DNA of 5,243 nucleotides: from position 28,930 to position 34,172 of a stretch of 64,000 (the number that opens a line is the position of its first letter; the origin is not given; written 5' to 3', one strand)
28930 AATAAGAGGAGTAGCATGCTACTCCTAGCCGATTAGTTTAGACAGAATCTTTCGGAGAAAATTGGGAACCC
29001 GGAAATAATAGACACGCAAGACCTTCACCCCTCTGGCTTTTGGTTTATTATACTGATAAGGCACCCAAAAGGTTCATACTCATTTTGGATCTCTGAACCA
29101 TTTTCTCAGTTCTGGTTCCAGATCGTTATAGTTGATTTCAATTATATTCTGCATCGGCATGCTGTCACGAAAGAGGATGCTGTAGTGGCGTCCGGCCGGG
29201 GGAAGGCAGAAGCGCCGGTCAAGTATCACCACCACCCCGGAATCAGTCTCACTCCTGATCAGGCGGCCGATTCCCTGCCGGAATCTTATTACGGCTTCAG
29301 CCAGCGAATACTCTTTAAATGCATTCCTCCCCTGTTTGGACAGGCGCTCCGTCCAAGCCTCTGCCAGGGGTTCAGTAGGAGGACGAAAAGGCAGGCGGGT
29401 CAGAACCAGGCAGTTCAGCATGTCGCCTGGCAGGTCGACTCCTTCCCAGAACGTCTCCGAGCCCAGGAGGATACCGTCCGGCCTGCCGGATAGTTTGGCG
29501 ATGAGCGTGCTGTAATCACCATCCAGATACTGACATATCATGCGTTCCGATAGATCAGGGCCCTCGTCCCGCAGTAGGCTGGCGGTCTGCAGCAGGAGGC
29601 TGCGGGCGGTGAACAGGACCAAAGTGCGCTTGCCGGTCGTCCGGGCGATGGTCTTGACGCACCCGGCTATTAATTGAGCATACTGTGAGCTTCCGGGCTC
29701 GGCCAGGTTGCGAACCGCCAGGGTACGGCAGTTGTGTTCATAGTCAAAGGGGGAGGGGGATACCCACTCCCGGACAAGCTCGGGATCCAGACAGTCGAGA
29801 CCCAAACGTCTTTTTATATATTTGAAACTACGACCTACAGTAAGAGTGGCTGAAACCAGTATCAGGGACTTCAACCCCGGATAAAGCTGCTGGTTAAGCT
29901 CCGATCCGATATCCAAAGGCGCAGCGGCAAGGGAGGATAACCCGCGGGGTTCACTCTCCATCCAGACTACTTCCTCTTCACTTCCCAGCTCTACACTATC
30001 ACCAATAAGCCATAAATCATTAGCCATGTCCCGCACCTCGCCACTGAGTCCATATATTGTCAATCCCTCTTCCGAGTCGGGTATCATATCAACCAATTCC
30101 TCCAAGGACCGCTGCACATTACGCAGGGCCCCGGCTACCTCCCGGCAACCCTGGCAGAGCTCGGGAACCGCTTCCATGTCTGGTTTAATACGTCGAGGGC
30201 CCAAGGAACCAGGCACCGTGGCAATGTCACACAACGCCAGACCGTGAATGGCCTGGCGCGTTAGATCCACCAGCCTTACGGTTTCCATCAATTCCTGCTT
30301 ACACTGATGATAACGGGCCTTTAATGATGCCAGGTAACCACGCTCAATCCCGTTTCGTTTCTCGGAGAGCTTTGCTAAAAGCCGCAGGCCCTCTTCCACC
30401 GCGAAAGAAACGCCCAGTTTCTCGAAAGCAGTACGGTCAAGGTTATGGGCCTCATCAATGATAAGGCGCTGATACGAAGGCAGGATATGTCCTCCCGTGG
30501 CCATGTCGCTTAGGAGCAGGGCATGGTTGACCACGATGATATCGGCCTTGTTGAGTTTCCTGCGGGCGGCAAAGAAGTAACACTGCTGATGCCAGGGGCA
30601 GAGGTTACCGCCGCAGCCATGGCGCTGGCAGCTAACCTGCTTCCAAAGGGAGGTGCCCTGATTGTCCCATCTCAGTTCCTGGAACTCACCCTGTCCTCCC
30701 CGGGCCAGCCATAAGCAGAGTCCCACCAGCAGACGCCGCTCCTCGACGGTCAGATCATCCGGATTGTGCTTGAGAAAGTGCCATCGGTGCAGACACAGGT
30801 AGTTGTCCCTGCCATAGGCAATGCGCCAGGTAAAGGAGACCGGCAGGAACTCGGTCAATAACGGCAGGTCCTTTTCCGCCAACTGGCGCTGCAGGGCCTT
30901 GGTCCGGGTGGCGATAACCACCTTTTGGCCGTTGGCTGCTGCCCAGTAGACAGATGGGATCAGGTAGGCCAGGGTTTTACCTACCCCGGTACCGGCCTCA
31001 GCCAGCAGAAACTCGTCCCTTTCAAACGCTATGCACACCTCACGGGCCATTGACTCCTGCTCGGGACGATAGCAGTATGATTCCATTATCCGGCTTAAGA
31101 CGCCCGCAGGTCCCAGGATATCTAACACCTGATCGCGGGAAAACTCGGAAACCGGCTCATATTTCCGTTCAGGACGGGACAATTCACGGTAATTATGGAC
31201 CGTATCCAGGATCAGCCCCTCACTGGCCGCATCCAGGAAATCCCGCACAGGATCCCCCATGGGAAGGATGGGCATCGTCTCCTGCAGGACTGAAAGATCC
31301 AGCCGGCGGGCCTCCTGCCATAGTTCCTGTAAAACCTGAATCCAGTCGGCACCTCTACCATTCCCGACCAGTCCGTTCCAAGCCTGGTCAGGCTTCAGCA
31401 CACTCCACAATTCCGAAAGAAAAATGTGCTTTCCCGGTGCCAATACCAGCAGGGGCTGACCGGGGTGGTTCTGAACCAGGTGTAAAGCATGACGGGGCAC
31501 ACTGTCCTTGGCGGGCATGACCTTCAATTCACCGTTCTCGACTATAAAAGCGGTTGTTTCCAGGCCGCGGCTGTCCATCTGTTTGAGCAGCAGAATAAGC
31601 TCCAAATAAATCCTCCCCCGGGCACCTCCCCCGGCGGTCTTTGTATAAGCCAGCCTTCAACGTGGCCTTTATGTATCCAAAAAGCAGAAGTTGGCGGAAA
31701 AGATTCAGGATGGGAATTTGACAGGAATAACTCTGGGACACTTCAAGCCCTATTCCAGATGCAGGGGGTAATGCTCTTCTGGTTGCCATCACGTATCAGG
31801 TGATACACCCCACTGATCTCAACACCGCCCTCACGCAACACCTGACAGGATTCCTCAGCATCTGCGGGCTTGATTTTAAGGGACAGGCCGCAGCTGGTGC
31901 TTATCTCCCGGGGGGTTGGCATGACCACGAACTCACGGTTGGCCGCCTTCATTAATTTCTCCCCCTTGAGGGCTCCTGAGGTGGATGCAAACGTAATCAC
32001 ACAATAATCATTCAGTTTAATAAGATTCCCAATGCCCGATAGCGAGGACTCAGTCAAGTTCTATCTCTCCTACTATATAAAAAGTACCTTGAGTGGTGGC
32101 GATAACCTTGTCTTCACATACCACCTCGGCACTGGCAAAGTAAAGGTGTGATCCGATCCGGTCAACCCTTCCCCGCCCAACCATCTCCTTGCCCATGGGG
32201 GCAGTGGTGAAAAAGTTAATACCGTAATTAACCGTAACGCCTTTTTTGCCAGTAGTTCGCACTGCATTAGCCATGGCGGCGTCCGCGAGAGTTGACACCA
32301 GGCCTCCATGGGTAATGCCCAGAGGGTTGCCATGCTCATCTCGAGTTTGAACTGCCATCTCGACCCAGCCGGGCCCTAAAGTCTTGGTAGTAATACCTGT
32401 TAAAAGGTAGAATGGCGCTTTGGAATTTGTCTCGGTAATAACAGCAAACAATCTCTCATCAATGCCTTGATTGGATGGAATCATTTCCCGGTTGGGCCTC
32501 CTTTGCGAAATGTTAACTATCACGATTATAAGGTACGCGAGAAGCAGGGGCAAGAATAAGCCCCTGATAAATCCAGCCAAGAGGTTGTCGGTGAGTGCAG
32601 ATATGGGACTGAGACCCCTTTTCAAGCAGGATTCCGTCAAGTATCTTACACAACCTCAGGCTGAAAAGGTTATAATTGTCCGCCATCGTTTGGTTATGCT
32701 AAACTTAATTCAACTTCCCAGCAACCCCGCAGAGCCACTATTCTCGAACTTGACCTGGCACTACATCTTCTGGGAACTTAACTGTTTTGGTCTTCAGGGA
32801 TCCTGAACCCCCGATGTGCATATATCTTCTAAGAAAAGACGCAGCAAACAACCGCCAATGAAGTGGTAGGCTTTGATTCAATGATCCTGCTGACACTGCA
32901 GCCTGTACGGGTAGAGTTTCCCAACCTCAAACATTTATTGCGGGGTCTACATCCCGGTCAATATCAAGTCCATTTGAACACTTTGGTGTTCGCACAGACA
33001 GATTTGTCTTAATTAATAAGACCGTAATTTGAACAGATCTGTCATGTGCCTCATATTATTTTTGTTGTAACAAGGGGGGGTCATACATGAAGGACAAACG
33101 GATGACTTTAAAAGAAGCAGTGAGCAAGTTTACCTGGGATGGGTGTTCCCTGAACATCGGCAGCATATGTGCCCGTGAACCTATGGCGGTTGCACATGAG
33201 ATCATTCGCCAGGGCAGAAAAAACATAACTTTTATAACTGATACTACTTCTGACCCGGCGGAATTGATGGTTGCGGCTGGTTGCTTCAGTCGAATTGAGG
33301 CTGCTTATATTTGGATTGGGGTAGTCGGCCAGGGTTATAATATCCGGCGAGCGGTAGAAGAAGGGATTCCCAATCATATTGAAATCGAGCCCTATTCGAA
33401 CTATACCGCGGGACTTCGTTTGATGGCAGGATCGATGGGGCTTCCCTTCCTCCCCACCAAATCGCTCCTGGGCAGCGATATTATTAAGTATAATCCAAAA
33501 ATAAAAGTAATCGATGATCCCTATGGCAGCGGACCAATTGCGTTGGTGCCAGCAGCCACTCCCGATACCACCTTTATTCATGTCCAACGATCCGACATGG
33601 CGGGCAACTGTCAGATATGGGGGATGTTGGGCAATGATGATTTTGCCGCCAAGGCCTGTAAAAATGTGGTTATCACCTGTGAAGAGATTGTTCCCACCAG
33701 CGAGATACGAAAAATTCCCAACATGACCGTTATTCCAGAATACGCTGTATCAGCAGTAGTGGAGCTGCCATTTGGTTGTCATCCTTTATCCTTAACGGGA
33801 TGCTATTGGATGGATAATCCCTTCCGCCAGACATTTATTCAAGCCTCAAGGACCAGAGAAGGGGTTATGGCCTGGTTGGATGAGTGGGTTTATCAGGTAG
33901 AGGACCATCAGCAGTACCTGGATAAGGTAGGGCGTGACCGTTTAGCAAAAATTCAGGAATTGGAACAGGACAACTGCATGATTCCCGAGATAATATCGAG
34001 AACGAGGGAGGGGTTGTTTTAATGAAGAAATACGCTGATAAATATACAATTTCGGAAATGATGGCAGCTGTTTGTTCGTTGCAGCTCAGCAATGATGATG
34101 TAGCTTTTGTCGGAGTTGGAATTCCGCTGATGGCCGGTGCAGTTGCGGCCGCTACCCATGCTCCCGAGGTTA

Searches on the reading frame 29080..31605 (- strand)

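Call 93: search_protein_families(library=pfam, proteins=[window:29080-31605:-], max_evalue=0.00001)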
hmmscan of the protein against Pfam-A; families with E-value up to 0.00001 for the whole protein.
window:29080-31605:- (841 aa): 3 families
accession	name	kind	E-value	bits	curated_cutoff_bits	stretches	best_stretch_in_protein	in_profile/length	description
PF13307.12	Helicase_C_2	-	3.9e-34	118.6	25.3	1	653-803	4-158/170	Helicase C-terminal domain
PF00270.35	DEAD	-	9e-12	45.5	26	0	195-245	12-64/167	DEAD/DEAH box helicase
PF06733.21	DEAD_2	-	1.6e-07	31.6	21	1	339-402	103-168/172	DEAD_2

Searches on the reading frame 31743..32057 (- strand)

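Call 93: search_protein_families(library=pfam, proteins=[window:31743-32057:-], max_evalue=0.00001)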
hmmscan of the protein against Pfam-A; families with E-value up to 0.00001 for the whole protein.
window:31743-32057:- (104 aa): 1 family
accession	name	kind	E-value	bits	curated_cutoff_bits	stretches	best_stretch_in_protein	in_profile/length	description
PF11823.13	Se_S_carrier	-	3.1e-24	84.7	25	1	18-85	1-68/69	Putative Se/S carrier protein-like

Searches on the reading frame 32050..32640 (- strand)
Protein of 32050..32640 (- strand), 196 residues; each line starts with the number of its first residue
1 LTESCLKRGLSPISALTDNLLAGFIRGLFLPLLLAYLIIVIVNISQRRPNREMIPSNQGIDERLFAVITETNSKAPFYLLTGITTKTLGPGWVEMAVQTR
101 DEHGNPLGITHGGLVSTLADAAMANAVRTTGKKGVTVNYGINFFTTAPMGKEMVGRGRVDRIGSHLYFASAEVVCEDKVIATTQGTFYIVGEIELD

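Call 93: search_protein_families(library=pfam, proteins=[window:32050-32640:-], max_evalue=0.00001)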
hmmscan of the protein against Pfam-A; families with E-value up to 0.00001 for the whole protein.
window:32050-32640:- (196 aa): 1 family
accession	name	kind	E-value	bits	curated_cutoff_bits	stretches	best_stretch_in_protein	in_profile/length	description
PF03061.28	4HBT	-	1.7e-10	41.5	20.6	1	108-178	2-75/79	Thioesterase superfamily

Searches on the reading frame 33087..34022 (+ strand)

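Call 93: search_protein_families(library=pfam, proteins=[window:33087-34022:+], max_evalue=0.00001)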
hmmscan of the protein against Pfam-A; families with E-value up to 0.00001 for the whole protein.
window:33087-34022:+ (311 aa): 1 family
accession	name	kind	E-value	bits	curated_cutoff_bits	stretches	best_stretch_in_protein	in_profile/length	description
PF01144.29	CoA_trans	-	2.9e-17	63.2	23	1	6-226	2-216/217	Coenzyme A transferase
